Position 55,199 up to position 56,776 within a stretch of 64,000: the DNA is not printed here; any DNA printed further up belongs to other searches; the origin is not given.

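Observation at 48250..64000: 16-kb carbohydrate island combining NagA/NagB-type enzymes with a DegT aminotransferase, a Gfo/Idh/MocA oxidoreductase, a ceramidase-like amidase, a LarA-like protein, cupins, an SDR and KdgK: a candidate undescribed amino-sugar or aminocyclitol catabolic pathway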

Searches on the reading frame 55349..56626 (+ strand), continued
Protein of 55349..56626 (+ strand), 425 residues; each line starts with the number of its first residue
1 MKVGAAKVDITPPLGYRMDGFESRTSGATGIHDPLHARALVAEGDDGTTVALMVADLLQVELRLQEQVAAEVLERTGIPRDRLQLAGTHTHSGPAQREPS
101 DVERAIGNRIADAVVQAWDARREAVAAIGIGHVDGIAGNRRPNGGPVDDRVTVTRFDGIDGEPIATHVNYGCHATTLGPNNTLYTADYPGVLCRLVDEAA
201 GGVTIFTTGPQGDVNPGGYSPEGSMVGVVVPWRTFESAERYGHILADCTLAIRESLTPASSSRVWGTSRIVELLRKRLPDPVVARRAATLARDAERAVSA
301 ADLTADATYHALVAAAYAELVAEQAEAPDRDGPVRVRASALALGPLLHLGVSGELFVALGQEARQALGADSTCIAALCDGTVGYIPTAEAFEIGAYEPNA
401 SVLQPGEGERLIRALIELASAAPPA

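Call 71: search_protein_families(library=ncbifam, proteins=[L084:776-1570:+, L084:1567-3099:+, L084:2-763:+, L087:11627-12802:-, L087:12839-13618:-, L086:9704-10483:+, L086:10495-11277:+, L087:7424-8842:+, L084:12021-13334:+], max_evalue=1e-8)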
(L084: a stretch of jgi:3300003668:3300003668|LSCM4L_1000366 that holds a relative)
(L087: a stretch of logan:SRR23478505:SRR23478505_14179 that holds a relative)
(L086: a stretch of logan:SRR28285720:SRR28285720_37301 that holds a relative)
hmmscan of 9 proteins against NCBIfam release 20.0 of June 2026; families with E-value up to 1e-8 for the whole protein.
L084:776-1570:+ (264 aa): 1 family
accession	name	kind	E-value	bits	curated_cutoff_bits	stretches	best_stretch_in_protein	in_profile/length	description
TIGR04378.1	myo_inos_iolB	equivalog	1.8e-73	247.1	205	1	22-261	9-247/247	5-deoxy-glucuronate isomerase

L084:1567-3099:+ (510 aa): 12 families
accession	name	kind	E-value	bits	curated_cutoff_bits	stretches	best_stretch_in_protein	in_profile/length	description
TIGR01312.1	XylB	equivalog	3.7e-102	342.4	380.25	1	8-491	2-481/481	xylulokinase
TIGR01314.1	gntK_FGGY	equivalog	5.9e-66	223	648.55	1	6-499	2-499/505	gluconokinase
TIGR01311.1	glycerol_kin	equivalog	2e-63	214.4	590.35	1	6-473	3-474/496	glycerol kinase GlpK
NF000756.0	PRK00047.1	subfamily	5.4e-61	206.4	498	1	3-474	4-476/502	glycerol kinase GlpK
NF011601.0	PRK15027.1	equivalog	1e-59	202.3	912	1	7-496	3-482/484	xylulokinase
NF008187.0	PRK10939.1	equivalog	2.1e-49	168.5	528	1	3-499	3-509/521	autoinducer-2 kinase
NF003154.0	PRK04123.1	equivalog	2.6e-42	145.3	428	1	6-492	6-536/554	ribulokinase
TIGR01315.1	5C_CHO_kinase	subfamily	9.9e-37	126.8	408.7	2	7-333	3-349/541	FGGY family pentulose kinase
TIGR02628.1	fuculo_kin_coli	equivalog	4.9e-33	114.8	470.9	2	6-249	3-249/465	L-fuculokinase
TIGR01234.1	L-ribulokinase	equivalog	2.1e-32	112.6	583.25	1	7-491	4-528/536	ribulokinase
NF007925.0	PRK10640.1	equivalog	1.5e-19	69.8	639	1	66-215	68-218/489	rhamnulokinase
TIGR02627.1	rhamnulo_kin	equivalog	3.8e-18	65.3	527.95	1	65-219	61-216/454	rhamnulokinase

L084:2-763:+ (253 aa): 0 families

L087:11627-12802:- (391 aa): 11 families
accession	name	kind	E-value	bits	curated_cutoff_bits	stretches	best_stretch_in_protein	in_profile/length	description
NF010624.0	PRK14017.1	equivalog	6.3e-112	374.4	311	1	1-391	1-382/382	galactonate dehydratase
NF043051.1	ManoateDhtManD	equivalog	3.6e-84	282.9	550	1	1-391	1-403/403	D-mannonate dehydratase ManD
NF011654.0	PRK15072.1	subfamily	4e-84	282.8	430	1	1-391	1-404/404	D-galactonate dehydratase family protein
NF040790.2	glucon_galact_dh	equivalog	3.7e-81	272.9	750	1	18-374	25-374/390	bifunctional D-gluconate/D-galactonate dehydratase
NF040866.1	AraD_Arch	equivalog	3.2e-50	171.2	650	1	15-366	31-366/372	arabinonate dehydratase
NF047820.1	TalGalacDh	equivalog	1.4e-36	126.3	500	1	18-367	38-362/371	L-talarate/galactarate dehydratase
NF011968.0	PRK15440.1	equivalog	1e-34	120.1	393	2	181-371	198-393/395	L-rhamnonate dehydratase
TIGR02534.1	mucon_cyclo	subfamily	1.3e-29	103.4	334.95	2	183-366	178-362/368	muconate/chloromuconate family cycloisomerase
NF043002.1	HProlDhtase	equivalog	1.1e-17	63.9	500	1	20-361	35-354/366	cis-3-hydroxy-L-proline dehydratase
TIGR01928.1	menC_lowGC_arch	equivalog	6.2e-10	38.6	200.65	0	5-296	10-277/325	o-succinylbenzoate synthase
NF041118.1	A_G_epim_Thtga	equivalog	6.5e-10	38.7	500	1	16-293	29-283/341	L-Ala-D/L-Glu epimerase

L087:12839-13618:- (259 aa): 224 families (the best 25 are shown)
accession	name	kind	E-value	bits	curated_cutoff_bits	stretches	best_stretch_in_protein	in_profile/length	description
NF004791.0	PRK06138.1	equivalog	1.8e-88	296.1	312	1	1-252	1-251/252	SDR family oxidoreductase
NF004818.0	PRK06172.1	equivalog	8.1e-87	290.7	336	1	1-250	3-250/253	SDR family oxidoreductase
NF005559.1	PRK07231.1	subfamily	1.8e-81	273.3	215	1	2-251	1-248/249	glucose 1-dehydrogenase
NF005681.0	PRK07478.1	subfamily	2e-73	246.9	267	1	2-253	3-252/254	SDR family oxidoreductase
NF052558.1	MBtsdlDhBudC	equivalog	1.2e-71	241.2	270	1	4-258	2-249/250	meso-2,3-butanediol dehydrogenase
NF004198.0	PRK05653.1-3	equivalog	1.5e-70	237.4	296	1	3-251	5-247/248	3-oxoacyl-ACP reductase FabG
NF053701.1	CsHdxCHCADhChcB2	equivalog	2.8e-69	233.3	350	1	3-251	1-243/245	cis-4-hydroxycyclohexanecarboxylate dehydrogenase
NF009466.0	PRK12826.1-2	subfamily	3.7e-69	232.9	222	1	6-251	4-245/248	3-oxoacyl-ACP reductase FabG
NF005469.0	PRK07063.1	equivalog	1e-68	231.7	306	1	2-251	4-255/260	SDR family oxidoreductase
NF006366.0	PRK08589.1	equivalog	2e-65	220.8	386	1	2-250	3-252/272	SDR family oxidoreductase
NF009468.0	PRK12826.1-4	equivalog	2.8e-65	220.5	318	1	2-250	4-247/256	SDR family oxidoreductase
NF052562.1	RADHDNL4305835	equivalog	1.3e-64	218.1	400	1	2-251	4-250/252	NADP-dependent (R)-specific alcohol dehydrogenase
NF009093.0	PRK12429.1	subfamily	2.6e-63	213.7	258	1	1-252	1-258/259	3-hydroxybutyrate dehydrogenase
NF005473.0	PRK07069.1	equivalog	3.3e-63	213.7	339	1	2-251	7-260/262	SDR family oxidoreductase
NF004713.0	PRK06057.1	equivalog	3.7e-63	213.4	404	1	2-251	6-250/257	3-oxoacyl-ACP reductase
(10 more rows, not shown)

L086:9704-10483:+ (259 aa): 201 families (the best 25 are shown)
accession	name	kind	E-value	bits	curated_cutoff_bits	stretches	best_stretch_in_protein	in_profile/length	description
NF006132.0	PRK08277.1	subfamily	7.5e-79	265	281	1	5-258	3-278/280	D-mannonate oxidoreductase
NF006070.0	PRK08213.1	subfamily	1.1e-57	195.6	279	1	2-257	2-259/259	gluconate 5-dehydrogenase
NF005559.1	PRK07231.1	subfamily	1.9e-55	188.1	215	1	10-255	2-248/249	glucose 1-dehydrogenase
NF004774.0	PRK06114.1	equivalog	5.6e-52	176.7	360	1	4-256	8-261/262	SDR family oxidoreductase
NF004778.0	PRK06124.1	equivalog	5.6e-52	176.7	303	1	4-256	3-254/256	SDR family oxidoreductase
NF005309.0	PRK06841.1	subfamily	3.2e-51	174.3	286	1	4-256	7-254/255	GolD/DthD family dehydrogenase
NF009466.0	PRK12826.1-2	subfamily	6.4e-51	173.2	222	1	13-255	4-245/248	3-oxoacyl-ACP reductase FabG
NF005711.0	PRK07523.1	subfamily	9.3e-51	172.9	413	1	5-256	3-253/255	SDR family oxidoreductase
TIGR01830.1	3oxo_ACP_reduc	equivalog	3.2e-50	171.1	297.75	1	16-254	2-238/239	3-oxoacyl-[acyl-carrier-protein] reductase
TIGR01832.1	kduD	equivalog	4e-50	170.6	338.85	1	8-256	1-247/248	2-dehydro-3-deoxy-D-gluconate 5-dehydrogenase KduD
NF005983.0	PRK08085.1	equivalog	8.1e-50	169.8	408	1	5-255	2-251/254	gluconate 5-dehydrogenase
NF004198.0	PRK05653.1-3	equivalog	1.3e-49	169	296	1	10-254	5-246/248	3-oxoacyl-ACP reductase FabG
NF004197.0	PRK05653.1-1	equivalog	2.3e-49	168.3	332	1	9-255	4-247/249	3-oxoacyl-ACP reductase FabG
NF004791.0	PRK06138.1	equivalog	9.6e-48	162.7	312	1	9-256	2-251/252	SDR family oxidoreductase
NF005390.0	PRK06935.1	equivalog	1.8e-47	161.9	369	1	5-255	8-256/258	2-dehydro-3-deoxy-D-gluconate 5-dehydrogenase KduD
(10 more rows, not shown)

L086:10495-11277:+ (261 aa): 10 families
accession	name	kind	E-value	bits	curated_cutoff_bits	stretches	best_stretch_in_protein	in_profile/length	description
NF007161.0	PRK09599.1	subfamily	4.1e-102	341.5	271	1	3-260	4-263/302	NADP-dependent phosphogluconate dehydrogenase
TIGR00872.1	gnd_rel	equivalog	3.9e-94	315.2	297.2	1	3-260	4-260/299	phosphogluconate dehydrogenase (NAD(+)-dependent, decarboxylating)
NF006765.0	PRK09287.1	equivalog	5.2e-63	213.6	413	1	3-260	7-279/476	NADP-dependent phosphogluconate dehydrogenase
TIGR00873.1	gnd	equivalog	1e-59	202.6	426.7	1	3-259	3-273/467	decarboxylating NADP(+)-dependent phosphogluconate dehydrogenase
TIGR01505.1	tartro_sem_red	equivalog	7.5e-24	84.4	340.75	1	3-192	3-191/291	2-hydroxy-3-oxopropionate reductase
NF008592.0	PRK11559.1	equivalog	8.9e-24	84.3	397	1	3-190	6-192/296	2-hydroxy-3-oxopropionate reductase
TIGR01692.1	HIBADH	equivalog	9e-24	84.3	291.6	1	5-212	2-205/288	3-hydroxyisobutyrate dehydrogenase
NF043037.1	ThreonDh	equivalog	2.9e-19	69.6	350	1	3-209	6-209/297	L-threonate dehydrogenase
NF012005.0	PRK15461.1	equivalog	8.3e-17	61.3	348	1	4-177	6-178/298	sulfolactaldehyde 3-reductase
NF011633.0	PRK15059.1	equivalog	7.6e-16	58.1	451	1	3-190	4-189/292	2-hydroxy-3-oxopropionate reductase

L087:7424-8842:+ (472 aa): 0 families

L084:12021-13334:+ (437 aa): 0 families
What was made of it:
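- An IolB-family isomerase lies near the cluster in L084 (call 71).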

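Call 72: predict_structure(alignment_id=A1)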
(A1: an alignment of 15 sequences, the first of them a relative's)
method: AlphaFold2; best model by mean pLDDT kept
length: 425 residues; sequences in the alignment: 15
mean_pLDDT: 80.2   pTM: 0.85
mean pLDDT of the five models: 80.2, 77.3, 75.6, 75.4, 73.8
residues with pLDDT >= 90: 196; 70-90: 124; 50-70: 48; < 50: 57
segments of 3 or more residues with pLDDT < 50: 18-31, 92-94, 174-185, 214-236
pLDDT, mean of each block of 10 residues (from residue 1): 95 56 36 79 97 82 84 97 83 57 86 98 97 69 70 96 96 46 57 95 92 47 44 55 93 96 94 90 96 93 82 82 86 91 94 84 88 73 73 57 86 94 80
secondary structure, 60 per line:
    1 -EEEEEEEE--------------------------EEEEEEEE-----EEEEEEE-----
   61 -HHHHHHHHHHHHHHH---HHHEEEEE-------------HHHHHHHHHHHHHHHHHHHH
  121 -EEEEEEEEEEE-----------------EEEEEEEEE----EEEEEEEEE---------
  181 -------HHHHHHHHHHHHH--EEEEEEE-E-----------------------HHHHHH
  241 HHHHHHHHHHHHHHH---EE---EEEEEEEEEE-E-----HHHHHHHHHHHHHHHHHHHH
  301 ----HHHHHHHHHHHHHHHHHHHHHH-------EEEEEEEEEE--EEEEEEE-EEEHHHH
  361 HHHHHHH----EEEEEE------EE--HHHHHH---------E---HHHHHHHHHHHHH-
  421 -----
elements in order: E2-9 E36-43 E49-55 H62-76 E83-87 H101-120 E122-132 E150-158 E163-171 H188-200 E203-209 H235-255 E264-273 H281-300 H305-326 E334-343 E346-352 E354-356 H357-367 E372-377 H388-393 H407-419
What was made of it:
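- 55349..56626 (+): Short neutral-ceramidase-like amidase (catalytic domain only, 425 aa), probably Zn-dependent. AF2 model pLDDT 80, pTM 0.85 (call 72).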

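Call 78: fold_search(model_id=the predicted structure, library=pdb)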
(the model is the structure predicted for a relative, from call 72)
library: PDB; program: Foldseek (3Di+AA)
matches with E <= 10: 615; with E <= 0.001: 4
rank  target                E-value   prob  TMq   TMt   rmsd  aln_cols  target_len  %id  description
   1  4wgk_A                7.9e-22  1.00  0.72  0.48   7.3       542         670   17  Crystal structure of human neutral ceramidase with Zn-bound phosphate (released 2015-07-08)
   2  4wgk_B                1.5e-21  1.00  0.73  0.48   7.2       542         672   17  Crystal structure of human neutral ceramidase with Zn-bound phosphate (released 2015-07-08)
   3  2zws                  1.5e-19  1.00  0.70  0.48   8.4       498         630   19  Crystal Structure Analysis of neutral ceramidase from Pseudomonas aeruginosa (released 2009-03-03)
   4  2zxc_A                1.7e-18  1.00  0.71  0.48   7.2       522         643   17  Ceramidase complexed with C2 (released 2009-02-03)
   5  7uy5_I                5.1e-03  0.10  0.09  0.08  15.4       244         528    7  Tetrahymena telomerase with CST (released 2022-07-13)
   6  5a2q_H                9.2e-03  0.23  0.10  0.21  16.5       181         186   11  Structure of the HCV IRES bound to the human ribosome (released 2015-07-15)
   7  4uje_BH               9.8e-03  0.23  0.10  0.20  15.8       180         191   10  Regulation of the mammalian elongation cycle by 40S subunit rolling: a eukaryotic-specific ribosome rearrangement (released 2014-07-16)
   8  9kzu_SH               1.4e-02  0.25  0.10  0.21  15.7       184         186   11  Cryo-EM structure of the HCV IRES-dependently initiated CMV-stalled 80S ribosome (non-rotated state) in complexed wit (released 2025-12-03)
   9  8ppl_AH               1.5e-02  0.21  0.10  0.21  16.1       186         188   10  MERS-CoV Nsp1 bound to the human 43S pre-initiation complex (released 2023-10-18)
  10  6qzp_SH               1.6e-02  0.21  0.10  0.21  15.8       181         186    9  High-resolution cryo-EM structure of the human 80S ribosome (released 2019-04-24)
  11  7ls2_t                1.7e-02  0.21  0.10  0.21  15.8       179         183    9  80S ribosome from mouse bound to eEF2 (Class I) (released 2021-11-03)
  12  8vkh_G                1.7e-02  0.09  0.10  0.11  26.8       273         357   10  Structure of gelsolin domains G1G3 bound to the barbed end of F-actin (released 2024-10-16)
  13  3j7p_SH               1.8e-02  0.18  0.10  0.20  14.5       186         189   11  Structure of the 80S mammalian ribosome bound to eEF2 (released 2014-09-03)
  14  9bkd_G                1.9e-02  0.20  0.10  0.21  15.6       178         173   13  The structure of human Pdcd4 bound to the 40S small ribosomal subunit (released 2024-09-04)
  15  8viz_G                2.1e-02  0.03  0.09  0.06  37.9       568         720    9  Structure of full-length gelsolin bound to the barbed end of F-actin (released 2024-10-16)
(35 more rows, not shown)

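Call 92: search_protein_families(library=pfam, proteins=[L001:18935-20605:+, L014:18905-20503:+, L030:18674-20680:+, L084:2-763:+, L001:1760-2734:-, L001:1026-1769:-, L030:1385-2617:-], max_evalue=0.01)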
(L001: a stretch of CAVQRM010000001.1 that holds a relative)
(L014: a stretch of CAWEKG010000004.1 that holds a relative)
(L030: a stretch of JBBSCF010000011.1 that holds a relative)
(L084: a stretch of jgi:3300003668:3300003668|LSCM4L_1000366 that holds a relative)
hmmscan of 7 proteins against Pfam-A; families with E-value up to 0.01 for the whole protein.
L001:18935-20605:+ (556 aa): 1 family
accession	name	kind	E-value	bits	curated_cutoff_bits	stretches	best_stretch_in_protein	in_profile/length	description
PF13385.13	Laminin_G_3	-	1.6e-16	61.3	27.6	1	471-552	69-151/151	Concanavalin A-like lectin/glucanases superfamily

L014:18905-20503:+ (532 aa): 1 family
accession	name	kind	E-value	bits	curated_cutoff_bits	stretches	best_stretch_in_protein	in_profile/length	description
PF13385.13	Laminin_G_3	-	8.6e-13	49.1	27.6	1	448-525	74-151/151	Concanavalin A-like lectin/glucanases superfamily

L030:18674-20680:+ (668 aa): 1 family
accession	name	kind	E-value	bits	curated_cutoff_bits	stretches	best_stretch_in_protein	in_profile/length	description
PF13385.13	Laminin_G_3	-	1.1e-17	65.1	27.6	1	577-658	68-151/151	Concanavalin A-like lectin/glucanases superfamily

L084:2-763:+ (253 aa): 1 family
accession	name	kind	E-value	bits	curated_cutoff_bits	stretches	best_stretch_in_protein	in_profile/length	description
PF22649.2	Cgl0159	-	7.6e-60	202.7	27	1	2-214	43-244/251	Cgl0159-like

L001:1760-2734:- (324 aa): 3 families
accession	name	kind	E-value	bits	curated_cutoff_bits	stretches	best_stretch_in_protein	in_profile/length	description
PF22570.1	LiaF-TM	-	2.9e-06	28.4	27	1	13-76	2-61/98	LiaF transmembrane domain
PF09922.15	LiaF-like_C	-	5.3e-06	26.7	29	1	256-317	48-114/114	Cell wall-active antibiotics response LiaF, C-terminal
PF18917.5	LiaI-LiaF-like_TM1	-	0.00013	22.4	27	1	13-55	3-41/42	LiaI-LiaF-like transmembrane region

L001:1026-1769:- (247 aa): 4 families
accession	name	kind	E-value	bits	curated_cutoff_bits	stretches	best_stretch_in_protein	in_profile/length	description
PF04024.17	PspC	-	6e-21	74.4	25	1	6-63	1-58/58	PspC domain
PF07332.16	Phage_holin_3_6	-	0.0032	17.9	28.4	1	134-192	45-103/116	Putative Actinobacterial Holin-X, holin superfamily III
PF22570.1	LiaF-TM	-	0.0042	18.3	27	0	138-180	2-45/98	LiaF transmembrane domain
PF25587.1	Rv2743c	-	0.0054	16.9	27.7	0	118-197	17-96/237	Rv2743c family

L030:1385-2617:- (410 aa): 3 families
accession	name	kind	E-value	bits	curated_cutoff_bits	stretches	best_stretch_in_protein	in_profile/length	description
PF13635.12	DUF4143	-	4.5e-32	111.4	28.1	1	198-357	2-159/160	Domain of unknown function (DUF4143)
PF13173.12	AAA_14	-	2.9e-13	50.4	27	1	20-131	3-127/129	AAA domain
PF14980.11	TIP39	-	0.0079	16.5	27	1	172-197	23-48/51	TIP39 peptide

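Call 97: search_protein_representatives(protein=window:55349-56626:+)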
Query: 425 residues. Proteins with E-value up to 0.001 (for the whole library): 13383; up to 1e-10: 5793; up to 1e-30: 487. The best 150 are listed.
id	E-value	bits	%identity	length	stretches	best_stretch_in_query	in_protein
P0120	4.9e-191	651.3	71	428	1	1-425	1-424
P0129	5.7e-126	437.0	53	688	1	1-421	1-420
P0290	1.7e-95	336.6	80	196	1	230-423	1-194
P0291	3.0e-88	312.8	58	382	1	70-344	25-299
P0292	2.0e-71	257.3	64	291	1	151-361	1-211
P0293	1.6e-65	237.9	36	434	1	3-418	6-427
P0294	2.6e-62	227.4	38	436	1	2-420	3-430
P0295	4.9e-62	226.4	39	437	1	1-420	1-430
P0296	4.4e-61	223.3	35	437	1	2-415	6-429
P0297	5.9e-61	222.9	35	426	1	1-414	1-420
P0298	7.0e-61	222.6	36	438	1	2-403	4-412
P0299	3.8e-55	203.7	35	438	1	2-402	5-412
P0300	1.5e-53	198.5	34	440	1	5-416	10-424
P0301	6.3e-53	196.4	34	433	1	1-421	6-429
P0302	1.1e-52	195.7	36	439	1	3-401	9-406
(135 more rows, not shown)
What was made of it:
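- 55349..56626 (+): The ortholog group is narrow within a large family: 487 50%-identity clusters at E<=1e-30 (call 97).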
